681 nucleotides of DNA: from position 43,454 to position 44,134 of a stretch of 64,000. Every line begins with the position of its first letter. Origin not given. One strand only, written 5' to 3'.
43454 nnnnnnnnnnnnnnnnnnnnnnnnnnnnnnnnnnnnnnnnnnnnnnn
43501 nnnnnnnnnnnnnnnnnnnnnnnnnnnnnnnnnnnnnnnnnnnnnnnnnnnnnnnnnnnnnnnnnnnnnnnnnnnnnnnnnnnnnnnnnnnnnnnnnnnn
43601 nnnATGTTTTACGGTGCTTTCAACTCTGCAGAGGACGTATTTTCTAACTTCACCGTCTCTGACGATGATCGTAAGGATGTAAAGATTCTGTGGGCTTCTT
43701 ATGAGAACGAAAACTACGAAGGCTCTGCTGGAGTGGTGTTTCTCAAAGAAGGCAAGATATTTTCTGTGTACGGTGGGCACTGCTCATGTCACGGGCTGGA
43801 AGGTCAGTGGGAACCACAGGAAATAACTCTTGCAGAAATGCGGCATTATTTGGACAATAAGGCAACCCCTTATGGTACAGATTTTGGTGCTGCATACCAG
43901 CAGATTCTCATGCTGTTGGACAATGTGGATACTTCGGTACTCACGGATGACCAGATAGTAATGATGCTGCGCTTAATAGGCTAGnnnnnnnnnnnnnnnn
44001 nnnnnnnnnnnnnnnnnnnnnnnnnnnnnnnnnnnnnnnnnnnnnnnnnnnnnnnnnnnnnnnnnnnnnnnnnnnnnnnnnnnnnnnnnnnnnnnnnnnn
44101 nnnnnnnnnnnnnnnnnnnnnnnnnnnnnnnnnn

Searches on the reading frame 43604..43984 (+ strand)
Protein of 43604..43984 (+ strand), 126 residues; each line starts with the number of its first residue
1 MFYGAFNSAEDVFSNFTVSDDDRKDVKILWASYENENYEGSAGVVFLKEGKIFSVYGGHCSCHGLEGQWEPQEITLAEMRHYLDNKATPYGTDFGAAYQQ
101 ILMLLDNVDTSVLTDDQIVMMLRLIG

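Call 10: search_protein_families(library=pfam, proteins=[window:43604-43984:+], max_evalue=0.01)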
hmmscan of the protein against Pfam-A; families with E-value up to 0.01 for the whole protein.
window:43604-43984:+ (126 aa): 0 families

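Call 11: search_protein_families(library=phrogs, proteins=[window:43604-43984:+], max_evalue=0.001)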
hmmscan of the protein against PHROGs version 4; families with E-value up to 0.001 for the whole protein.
window:43604-43984:+ (126 aa): 2 families
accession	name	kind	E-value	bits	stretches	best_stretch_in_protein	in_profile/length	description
phrog_8792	-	unknown function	2.2e-28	99.4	1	1-83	12-97/116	-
phrog_21421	-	integration and excision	3.5e-25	89.5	1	16-87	45-116/144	integrase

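Call 15: find_related_loci(query=window:43604-43981:+, collection=viral_contigs, flank=3000)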
Query window:43604-43981:+ (126 aa) in viral_contigs; peptide patterns used: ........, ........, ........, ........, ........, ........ (x = any residue, [..] = any of these).
10 stretches matched a pattern; 1 encode a relative of the query (tblastn E <= 1e-3); 1 distinct loci.
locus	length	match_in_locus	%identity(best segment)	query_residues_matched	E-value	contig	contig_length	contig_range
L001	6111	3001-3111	54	51-84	3e-11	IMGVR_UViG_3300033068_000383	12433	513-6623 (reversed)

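Call 18: search_dna_similar(query=window:43604-43981:+, collection=phages, mode=protein, max_rows=30, max_evalue=0.001)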
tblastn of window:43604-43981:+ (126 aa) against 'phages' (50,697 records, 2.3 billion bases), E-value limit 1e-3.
Records with a match: 131; places in all: 131; records where one place covers at least 80% of the query: 22.
Best place of each record, by identity: 60-80% 3; <60% 128.
By first word of the organism name: Escherichia 46; Proteus 17; Pseudomonas 13; Bacillus 11; Erwinia 6; Ralstonia 5; Campylobacter 4; Morganella 3; Xanthomonas 3; Serratia 3; and 12 more.
By host as written in the record: Escherichia coli 12; - 10; Escherichia coli K-12 MG1655 8; Proteus mirabilis 7; Pseudomonas aeruginosa 5; Escherichia coli K-12 4; Campylobacter jejuni 4; Ralstonia solanacearum 3; and 56 more.
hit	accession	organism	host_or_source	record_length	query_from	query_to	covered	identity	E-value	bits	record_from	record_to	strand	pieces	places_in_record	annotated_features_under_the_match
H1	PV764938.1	Sinorhizobium phage Phosso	Sinohrizobium meliloti NRRL L-50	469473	1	124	98%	62.9%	7e-47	166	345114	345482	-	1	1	hypothetical protein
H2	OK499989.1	Morganella phage vB_MmoM_Rgz1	Morganella morganii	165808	1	107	85%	40.7%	4e-14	73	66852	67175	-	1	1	hypothetical protein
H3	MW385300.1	Providencia phage PSTRCR_121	Providencia stuartii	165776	1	107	85%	39.8%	1e-13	71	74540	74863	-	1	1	hypothetical protein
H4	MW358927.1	Providencia phage PSTRCR_127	sewage sample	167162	1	107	85%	39.8%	1e-13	71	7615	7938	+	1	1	hypothetical protein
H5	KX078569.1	Morganella phage vB_MmoM_MP1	Morganella sp.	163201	1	111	88%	36.6%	3e-12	67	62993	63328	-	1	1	hypothetical protein | tRNA-Met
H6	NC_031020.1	Morganella phage vB_MmoM_MP1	Morganella sp.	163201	1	111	88%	36.6%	3e-12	67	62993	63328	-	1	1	hypothetical protein | tRNA-Met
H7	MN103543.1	Pseudomonas phage vB_PaeM_PS119XW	-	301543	1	106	84%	35.7%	7e-16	78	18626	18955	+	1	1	hypothetical protein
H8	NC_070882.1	Pseudomonas phage vB_PaeM_PS119XW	-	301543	1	106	84%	35.7%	7e-16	78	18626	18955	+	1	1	integrase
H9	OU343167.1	Pseudomonas phage vB_PaeM_phiLBG22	-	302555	1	106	84%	35.7%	7e-16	78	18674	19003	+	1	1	record has no annotation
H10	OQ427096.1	Xanthomonas phage X1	Xanthomonas campestris pv. campestris ...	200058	1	108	86%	34.9%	4e-16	78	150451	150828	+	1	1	hypothetical protein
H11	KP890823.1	Proteus phage vB_PmiM_Pm5461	Proteus mirabilis 417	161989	1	102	81%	36.5%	5e-12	67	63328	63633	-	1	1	hypothetical protein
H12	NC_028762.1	Proteus phage vB_PmiM_Pm5461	Proteus mirabilis 417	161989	1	102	81%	36.5%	5e-12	67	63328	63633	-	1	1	hypothetical protein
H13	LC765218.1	Pseudomonas phage BRkr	Pseudomonas aeruginosa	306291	1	106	84%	34.8%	2e-15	76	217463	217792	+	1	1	hypothetical protein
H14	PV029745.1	Pseudomonas phage phiHQ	Pseudomonas aeruginosa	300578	1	106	84%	34.8%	2e-15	76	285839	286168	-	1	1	hypothetical protein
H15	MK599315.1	Pseudomonas phage PA1C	Pseudomonas aeruginosa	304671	1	106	84%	34.8%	2e-15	76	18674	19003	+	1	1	hypothetical protein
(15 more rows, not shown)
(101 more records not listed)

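Call 19: get_annotated_region(hit=H1, flank=6000)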
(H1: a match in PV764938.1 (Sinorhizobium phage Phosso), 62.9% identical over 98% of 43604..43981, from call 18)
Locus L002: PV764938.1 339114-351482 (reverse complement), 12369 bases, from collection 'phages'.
description: Sinorhizobium phage Phosso, complete genome.
organism: Sinorhizobium phage Phosso (NCBI taxid 3435197)
taxonomy: Viruses
host: Sinohrizobium meliloti NRRL L-50; source: soil; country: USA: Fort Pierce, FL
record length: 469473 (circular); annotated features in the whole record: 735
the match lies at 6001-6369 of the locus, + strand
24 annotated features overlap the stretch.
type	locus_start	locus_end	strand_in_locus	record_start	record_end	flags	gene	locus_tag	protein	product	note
CDS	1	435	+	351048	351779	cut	-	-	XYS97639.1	hypothetical protein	482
CDS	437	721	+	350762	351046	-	-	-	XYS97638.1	PAAR domain-containing protein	481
CDS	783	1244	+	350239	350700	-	-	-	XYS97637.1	hypothetical protein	480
CDS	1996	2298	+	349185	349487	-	-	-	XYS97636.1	hypothetical protein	479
CDS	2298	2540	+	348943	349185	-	-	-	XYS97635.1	hypothetical protein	478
CDS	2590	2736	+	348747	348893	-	-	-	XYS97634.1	hypothetical protein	477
CDS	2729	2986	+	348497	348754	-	-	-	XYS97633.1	hypothetical protein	476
CDS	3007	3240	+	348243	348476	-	-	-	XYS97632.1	hypothetical protein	475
CDS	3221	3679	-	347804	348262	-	-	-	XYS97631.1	hypothetical protein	474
CDS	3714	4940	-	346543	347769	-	-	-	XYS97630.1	tail fiber protein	473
CDS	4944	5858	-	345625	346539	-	-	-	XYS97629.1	hypothetical protein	472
CDS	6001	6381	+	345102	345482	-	-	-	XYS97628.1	hypothetical protein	471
CDS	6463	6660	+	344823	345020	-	-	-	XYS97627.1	hypothetical protein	470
CDS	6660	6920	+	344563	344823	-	-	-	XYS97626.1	hypothetical protein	469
CDS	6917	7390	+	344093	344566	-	-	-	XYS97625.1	hypothetical protein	468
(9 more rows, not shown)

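Call 24: find_homologous_proteins(query=window:43604-43981:+, max_evalue=1e-10)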
Query window:43604-43981:+ (126 aa): 5 proteins with E <= 1e-10 among 6 candidates.
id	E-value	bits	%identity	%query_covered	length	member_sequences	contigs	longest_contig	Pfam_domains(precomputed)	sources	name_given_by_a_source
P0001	2.7e-80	285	100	100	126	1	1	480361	-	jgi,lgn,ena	-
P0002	6.4e-59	216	75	99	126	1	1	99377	-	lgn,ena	-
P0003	3.7e-47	178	65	98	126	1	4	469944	-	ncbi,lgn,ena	-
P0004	4.7e-46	174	65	98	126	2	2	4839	-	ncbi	ncbi:hypothetical protein D3C87_1030920 [compost metagenome]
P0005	7.9e-15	73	39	79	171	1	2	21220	-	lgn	-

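Call 26: find_encoding_contigs(protein=P0002, flank=4000, max_places=4)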
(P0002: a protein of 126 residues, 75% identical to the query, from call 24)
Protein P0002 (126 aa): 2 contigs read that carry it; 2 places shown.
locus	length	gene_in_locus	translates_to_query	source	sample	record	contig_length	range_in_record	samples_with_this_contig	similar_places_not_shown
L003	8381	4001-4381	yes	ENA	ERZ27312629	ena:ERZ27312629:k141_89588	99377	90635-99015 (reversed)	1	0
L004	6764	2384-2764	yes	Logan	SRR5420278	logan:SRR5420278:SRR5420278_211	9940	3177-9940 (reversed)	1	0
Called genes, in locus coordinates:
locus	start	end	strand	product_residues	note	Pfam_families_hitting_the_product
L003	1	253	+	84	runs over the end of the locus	-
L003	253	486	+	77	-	-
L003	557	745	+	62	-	-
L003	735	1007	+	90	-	-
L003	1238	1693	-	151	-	-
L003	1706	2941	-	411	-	PF07484:Collar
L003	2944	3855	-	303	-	PF18454:Mtd_N (weak)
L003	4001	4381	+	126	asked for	-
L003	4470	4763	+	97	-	-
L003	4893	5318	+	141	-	-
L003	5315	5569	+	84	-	-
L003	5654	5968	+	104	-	-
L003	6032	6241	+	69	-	-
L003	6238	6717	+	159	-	-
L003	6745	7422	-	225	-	PF12705:PDDEXK_1 (faint)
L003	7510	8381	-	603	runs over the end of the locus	PF18823:InPase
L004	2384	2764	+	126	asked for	-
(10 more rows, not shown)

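Call 27: find_encoding_contigs(protein=P0004, flank=4000, max_places=4)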
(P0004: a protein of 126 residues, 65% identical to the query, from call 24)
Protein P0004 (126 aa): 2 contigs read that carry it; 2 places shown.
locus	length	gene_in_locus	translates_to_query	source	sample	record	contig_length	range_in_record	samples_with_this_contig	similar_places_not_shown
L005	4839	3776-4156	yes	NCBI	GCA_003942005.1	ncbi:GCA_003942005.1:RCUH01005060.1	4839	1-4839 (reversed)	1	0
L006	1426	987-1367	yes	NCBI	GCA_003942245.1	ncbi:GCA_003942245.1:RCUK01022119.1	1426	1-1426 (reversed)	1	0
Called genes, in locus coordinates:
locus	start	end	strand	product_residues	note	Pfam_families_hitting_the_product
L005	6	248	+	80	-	-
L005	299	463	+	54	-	-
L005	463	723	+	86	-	-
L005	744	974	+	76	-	-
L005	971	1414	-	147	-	-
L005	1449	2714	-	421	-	PF07484:Collar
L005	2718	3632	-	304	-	PF18454:Mtd_N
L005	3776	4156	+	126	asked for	-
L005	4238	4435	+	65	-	-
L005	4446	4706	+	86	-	-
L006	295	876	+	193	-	-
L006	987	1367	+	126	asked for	-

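Call 28: find_encoding_contigs(protein=P0003, flank=4000, max_places=6)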
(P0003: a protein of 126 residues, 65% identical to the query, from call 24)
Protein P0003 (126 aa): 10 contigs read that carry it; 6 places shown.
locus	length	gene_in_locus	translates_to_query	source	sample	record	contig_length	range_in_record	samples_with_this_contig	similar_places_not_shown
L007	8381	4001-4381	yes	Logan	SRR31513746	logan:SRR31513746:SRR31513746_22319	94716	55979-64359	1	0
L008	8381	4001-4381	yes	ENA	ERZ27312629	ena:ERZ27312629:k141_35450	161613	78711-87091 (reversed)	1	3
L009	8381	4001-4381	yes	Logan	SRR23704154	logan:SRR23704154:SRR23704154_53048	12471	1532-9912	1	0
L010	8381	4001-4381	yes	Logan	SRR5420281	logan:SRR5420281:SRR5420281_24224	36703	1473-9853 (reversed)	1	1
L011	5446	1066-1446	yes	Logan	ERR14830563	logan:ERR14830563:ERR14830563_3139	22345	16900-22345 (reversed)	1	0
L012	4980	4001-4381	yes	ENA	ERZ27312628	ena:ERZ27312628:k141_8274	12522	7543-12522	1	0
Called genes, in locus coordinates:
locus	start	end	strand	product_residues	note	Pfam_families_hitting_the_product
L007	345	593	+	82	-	-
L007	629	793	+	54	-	-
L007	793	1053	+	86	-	-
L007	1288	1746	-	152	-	-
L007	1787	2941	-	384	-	PF07484:Collar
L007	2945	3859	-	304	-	PF18454:Mtd_N (weak)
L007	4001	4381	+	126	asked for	-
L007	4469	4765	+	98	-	-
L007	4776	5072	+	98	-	-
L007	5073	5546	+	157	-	-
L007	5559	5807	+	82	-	-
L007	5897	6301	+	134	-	-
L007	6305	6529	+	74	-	-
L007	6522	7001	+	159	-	-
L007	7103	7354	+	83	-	-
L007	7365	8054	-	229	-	-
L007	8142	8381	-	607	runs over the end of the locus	PF18823:InPase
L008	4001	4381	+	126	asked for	-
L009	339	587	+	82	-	-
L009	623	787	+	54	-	-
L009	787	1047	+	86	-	-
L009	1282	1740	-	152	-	-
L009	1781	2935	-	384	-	PF07484:Collar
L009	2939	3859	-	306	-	PF18454:Mtd_N (weak)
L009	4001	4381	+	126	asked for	-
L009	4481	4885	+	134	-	-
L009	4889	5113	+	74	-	-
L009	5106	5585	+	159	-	-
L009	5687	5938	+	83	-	-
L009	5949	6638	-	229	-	-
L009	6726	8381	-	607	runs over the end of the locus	PF18823:InPase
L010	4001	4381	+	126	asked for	-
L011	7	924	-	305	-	PF18454:Mtd_N (weak)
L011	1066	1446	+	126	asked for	-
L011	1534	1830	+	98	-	-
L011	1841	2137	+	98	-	-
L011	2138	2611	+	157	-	-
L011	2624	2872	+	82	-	-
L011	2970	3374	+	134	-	-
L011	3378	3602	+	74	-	-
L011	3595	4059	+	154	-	-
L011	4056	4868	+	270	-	-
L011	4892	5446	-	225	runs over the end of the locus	PF12705:PDDEXK_1 (faint)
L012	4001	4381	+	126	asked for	-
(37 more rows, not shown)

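Call 55: find_encoding_contigs(protein=P0001, flank=10000, max_places=10)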
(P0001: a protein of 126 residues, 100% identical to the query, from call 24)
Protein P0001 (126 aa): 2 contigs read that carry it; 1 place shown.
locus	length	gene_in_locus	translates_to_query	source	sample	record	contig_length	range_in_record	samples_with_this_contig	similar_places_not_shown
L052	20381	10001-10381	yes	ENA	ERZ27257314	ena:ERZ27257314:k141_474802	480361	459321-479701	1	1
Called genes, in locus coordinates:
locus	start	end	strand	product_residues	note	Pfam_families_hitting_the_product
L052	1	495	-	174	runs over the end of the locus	-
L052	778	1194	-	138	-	-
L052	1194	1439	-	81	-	-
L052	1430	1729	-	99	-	-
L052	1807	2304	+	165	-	-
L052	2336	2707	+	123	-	-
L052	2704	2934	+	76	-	-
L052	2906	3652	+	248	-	PF23854:DUF7217 (weak)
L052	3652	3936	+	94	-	PF05488:PAAR_motif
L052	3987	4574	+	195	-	-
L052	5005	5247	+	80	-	-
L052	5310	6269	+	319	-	PF00989:PAS (weak), PF13426:PAS_9, PF07536:HWE_HK, PF07568:HisKA_2 (weak)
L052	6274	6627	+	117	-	PF00072:Response_reg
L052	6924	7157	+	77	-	-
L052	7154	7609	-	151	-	-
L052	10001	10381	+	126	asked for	-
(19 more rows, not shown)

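Call 67: find_related_loci(query=A2, collection=viral_contigs, flank=1500)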
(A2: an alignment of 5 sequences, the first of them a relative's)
Query A2 (126 aa) in viral_contigs; peptide patterns used: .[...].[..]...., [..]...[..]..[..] (x = any residue, [..] = any of these).
148 stretches matched a pattern; 136 encode a relative of the query (tblastn E <= 1e-3); the best 80 are kept; 80 distinct loci.
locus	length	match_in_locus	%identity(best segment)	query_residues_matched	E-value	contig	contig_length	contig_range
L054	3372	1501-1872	43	1-124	2e-30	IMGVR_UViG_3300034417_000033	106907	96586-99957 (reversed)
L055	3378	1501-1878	40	1-125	2e-26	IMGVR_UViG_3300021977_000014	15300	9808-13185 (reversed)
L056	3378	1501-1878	40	1-125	2e-26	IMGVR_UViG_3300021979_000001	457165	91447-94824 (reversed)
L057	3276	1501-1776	47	1-93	1e-25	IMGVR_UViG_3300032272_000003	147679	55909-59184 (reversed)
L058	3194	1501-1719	53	2-76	4e-24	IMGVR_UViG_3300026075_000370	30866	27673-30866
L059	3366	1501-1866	36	1-125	6e-24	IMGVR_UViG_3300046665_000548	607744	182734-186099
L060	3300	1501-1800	40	5-105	8e-23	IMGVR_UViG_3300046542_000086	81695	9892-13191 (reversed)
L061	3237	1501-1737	46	1-79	2e-22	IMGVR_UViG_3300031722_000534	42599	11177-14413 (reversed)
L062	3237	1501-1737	46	1-79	2e-22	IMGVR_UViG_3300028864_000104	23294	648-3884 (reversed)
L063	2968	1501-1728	50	10-85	7e-22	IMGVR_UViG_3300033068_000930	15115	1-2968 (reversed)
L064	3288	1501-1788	38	12-112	6e-22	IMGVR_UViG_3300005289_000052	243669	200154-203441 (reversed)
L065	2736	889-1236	34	6-124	1e-21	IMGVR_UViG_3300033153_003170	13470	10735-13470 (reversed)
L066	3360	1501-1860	35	1-124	2e-21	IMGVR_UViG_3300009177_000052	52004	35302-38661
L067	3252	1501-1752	47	1-83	5e-21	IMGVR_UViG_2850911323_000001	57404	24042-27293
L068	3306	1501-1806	37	1-111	5e-21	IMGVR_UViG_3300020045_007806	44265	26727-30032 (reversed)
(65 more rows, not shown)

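Call 68: find_related_loci(query=A2, collection=genome_contigs, flank=1500)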
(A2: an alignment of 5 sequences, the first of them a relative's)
Query A2 (126 aa) in genome_contigs; peptide patterns used: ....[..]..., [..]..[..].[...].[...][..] (x = any residue, [..] = any of these).
93 stretches matched a pattern; 29 encode a relative of the query (tblastn E <= 1e-3); 29 distinct loci.
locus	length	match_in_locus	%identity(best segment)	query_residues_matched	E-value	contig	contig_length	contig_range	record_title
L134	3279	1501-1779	44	1-93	4e-24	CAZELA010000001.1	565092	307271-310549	MAG TPA_asm: uncultured Candidatus Saccharibacteria bacterium isolate SRP170004_co1_374 genome assembly, contig: NODE_11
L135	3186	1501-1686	53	12-73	8e-21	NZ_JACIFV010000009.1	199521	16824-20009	Rhizobium aethiopicum strain SEMIA 4074 Ga0394386_09, whole genome shotgun sequence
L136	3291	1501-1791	44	1-85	3e-20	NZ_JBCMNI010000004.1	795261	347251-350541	Lederbergia citrisecunda strain BD-136 BD_136_contig_0000004, whole genome shotgun sequence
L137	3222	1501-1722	47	10-83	4e-20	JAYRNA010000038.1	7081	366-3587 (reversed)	MAG: Candidatus Saccharimonadales bacterium isolate XM2_XAASGE4bin.16 k141_463088, whole genome shotgun sequence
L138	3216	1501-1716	51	11-85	1e-19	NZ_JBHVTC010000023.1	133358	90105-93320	Streptomyces sp. NPDC058103 NPDC058103_T29_B9.ctg-0023, whole genome shotgun sequence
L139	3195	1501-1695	52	21-85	2e-19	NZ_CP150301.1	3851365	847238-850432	Oceanobacillus sp. FSL H7-0719 chromosome, complete genome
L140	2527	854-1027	57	26-83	2e-19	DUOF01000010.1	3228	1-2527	MAG TPA_asm: bacterium isolate AS08sgBPME_148 21656_AS08, whole genome shotgun sequence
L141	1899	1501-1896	35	8-122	2e-19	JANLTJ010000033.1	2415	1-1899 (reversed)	MAG: Betaproteobacteria bacterium isolate OTE_25_metabat_186 OTE_25_k141_803279, whole genome shotgun sequence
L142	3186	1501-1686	55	24-85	3e-19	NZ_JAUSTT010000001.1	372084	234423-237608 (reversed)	Bacillus chungangensis strain DSM 23837 Ga0480524_01, whole genome shotgun sequence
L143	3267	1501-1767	43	8-81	6e-20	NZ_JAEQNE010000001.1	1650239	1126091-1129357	Ramlibacter monticola strain KACC 19175 contig1, whole genome shotgun sequence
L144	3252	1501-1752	42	3-85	1e-18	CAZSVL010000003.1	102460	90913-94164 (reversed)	MAG TPA_asm: uncultured Gammaproteobacteria bacterium isolate SRP167671_co2_184 genome assembly, contig: NODE_215_length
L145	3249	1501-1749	40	1-83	4e-18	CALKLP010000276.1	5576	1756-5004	MAG: uncultured Verrucomicrobiales bacterium isolate B3_Bin_MAXBIN__030_sub_1 genome assembly, contig: c_000001921714, w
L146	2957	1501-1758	40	2-85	4e-18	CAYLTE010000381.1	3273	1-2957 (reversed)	MAG TPA_asm: uncultured Burkholderiales bacterium isolate SRP329715_co2_15 genome assembly, contig: NODE_52851_length_32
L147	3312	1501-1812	38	6-108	8e-18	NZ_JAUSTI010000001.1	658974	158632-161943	Paenibacillus tundrae strain DS1314 Ga0466925_01, whole genome shotgun sequence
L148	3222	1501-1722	41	12-85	2e-17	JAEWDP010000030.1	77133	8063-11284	MAG: Proteobacteria bacterium isolate OH_PBlB_104 k127_1069354, whole genome shotgun sequence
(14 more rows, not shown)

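Call 75: search_solved_structures(query=A2, max_evalue=1)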
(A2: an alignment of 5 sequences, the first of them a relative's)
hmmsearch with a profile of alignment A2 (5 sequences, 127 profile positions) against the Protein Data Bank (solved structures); distinct sequences matched with E-value up to 1: 1.
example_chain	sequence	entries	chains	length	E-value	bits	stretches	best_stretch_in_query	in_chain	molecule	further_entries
8pju_A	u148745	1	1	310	0.78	13.1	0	47-64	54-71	SAKe6DEtal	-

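Call 79: predict_structure(alignment_id=A2)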
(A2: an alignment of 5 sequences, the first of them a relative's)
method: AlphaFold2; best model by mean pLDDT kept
length: 126 residues; sequences in the alignment: 5
mean_pLDDT: 85.5   pTM: 0.82
mean pLDDT of the five models: 85.5, 83.9, 80.6, 79.9, 79.7
residues with pLDDT >= 90: 58; 70-90: 56; 50-70: 11; < 50: 1
segments of 3 or more residues with pLDDT < 50: none
pLDDT, mean of each block of 10 residues (from residue 1): 73 92 92 74 91 90 88 92 83 84 85 87 76
secondary structure, 60 per line:
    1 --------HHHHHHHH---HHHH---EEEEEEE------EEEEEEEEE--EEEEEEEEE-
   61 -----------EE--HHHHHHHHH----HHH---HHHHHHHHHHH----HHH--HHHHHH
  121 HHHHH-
elements in order: H9-16 H20-23 E27-33 E40-48 E51-59 H76-84 H95-105 H115-125

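Call 82: fold_search(model_id=the predicted structure, library=pdb)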
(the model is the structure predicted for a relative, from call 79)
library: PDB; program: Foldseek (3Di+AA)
matches with E <= 10: 401; with E <= 0.001: 0
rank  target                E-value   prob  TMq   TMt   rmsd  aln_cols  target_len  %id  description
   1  4exr                  3.0e-01  0.33  0.35  0.30  12.5       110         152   13  Crystal structure of a putative lipoprotein (CD1622) from Clostridium difficile 630 at 1.85 A resolution (released 2012-06-27)
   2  4qan_A                5.6e-01  0.54  0.32  0.12   5.5        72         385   11  Crystal structure of a cystatin-like protein (RUMGNA_02398) from Ruminococcus gnavus ATCC 29149 at 2.10 A resolution (released 2014-07-23)
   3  6ezz_A                5.9e-01  0.28  0.36  0.08   8.2       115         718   10  Crystal structure of Escherichia coli amine oxidase mutant E573Q (released 2018-08-29)
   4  4qan_B                7.1e-01  0.44  0.34  0.13   5.8        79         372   10  Crystal structure of a cystatin-like protein (RUMGNA_02398) from Ruminococcus gnavus ATCC 29149 at 2.10 A resolution (released 2014-07-23)
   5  6e8r_A                7.1e-01  0.06  0.17  0.16  13.3       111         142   15  Structure of the SNX32 PX domain in complex with Chlamydial protein IncE in space group I121 (released 2018-09-26)
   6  5d17_A                8.0e-01  0.10  0.28  0.23  12.5       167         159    9  Structure of the C-terminal domain of TnsE at 2.85 resolution (released 2015-09-30)
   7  8cht_D                8.5e-01  0.18  0.29  0.26   7.9        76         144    6  Crystal structure of human PURA (fragment Glu57-Glu212, PUR repeat I and II) (released 2024-02-21)
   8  5g2t_C                8.5e-01  0.09  0.20  0.08  11.2        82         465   13  BT1596 in complex with its substrate 4,5 unsaturated uronic acid alpha 1,4 D-Glucosamine-2-N, 6-O-disulfate (released 2017-05-24)
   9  2x5h_D                8.5e-01  0.08  0.21  0.24  11.2        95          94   10  Crystal structure of the ORF131 L26M L51M double mutant from Sulfolobus islandicus rudivirus 1 (released 2010-07-21)
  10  1wsj_B                8.5e-01  0.07  0.21  0.17  14.0       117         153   14  Crystal structure of E.coli RNase HI active site mutant (K87A/H124A) (released 2004-11-23)
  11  5d17_D                9.0e-01  0.10  0.30  0.26  13.1       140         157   11  Structure of the C-terminal domain of TnsE at 2.85 resolution (released 2015-09-30)
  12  6dm3_B                9.6e-01  0.08  0.17  0.20   9.3        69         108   16  Crystal structure of the SH2 domain from RavO (Lpg1129) from Legionella pneumophila, apoprotein (released 2018-06-27)
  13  1ril                  1.0e+00  0.06  0.22  0.19  13.8       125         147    9  CRYSTAL STRUCTURE OF RIBONUCLEASE H FROM THERMUS THERMOPHILUS HB8 REFINED AT 2.8 ANGSTROMS RESOLUTION (released 1993-10-31)
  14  5d16_B                1.1e+00  0.10  0.31  0.26  13.0       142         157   11  Structure of the C-terminal domain of TnsE double mutant - A453V/D523N (released 2015-09-30)
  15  5d17_B                1.1e+00  0.09  0.31  0.25  13.3       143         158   10  Structure of the C-terminal domain of TnsE at 2.85 resolution (released 2015-09-30)
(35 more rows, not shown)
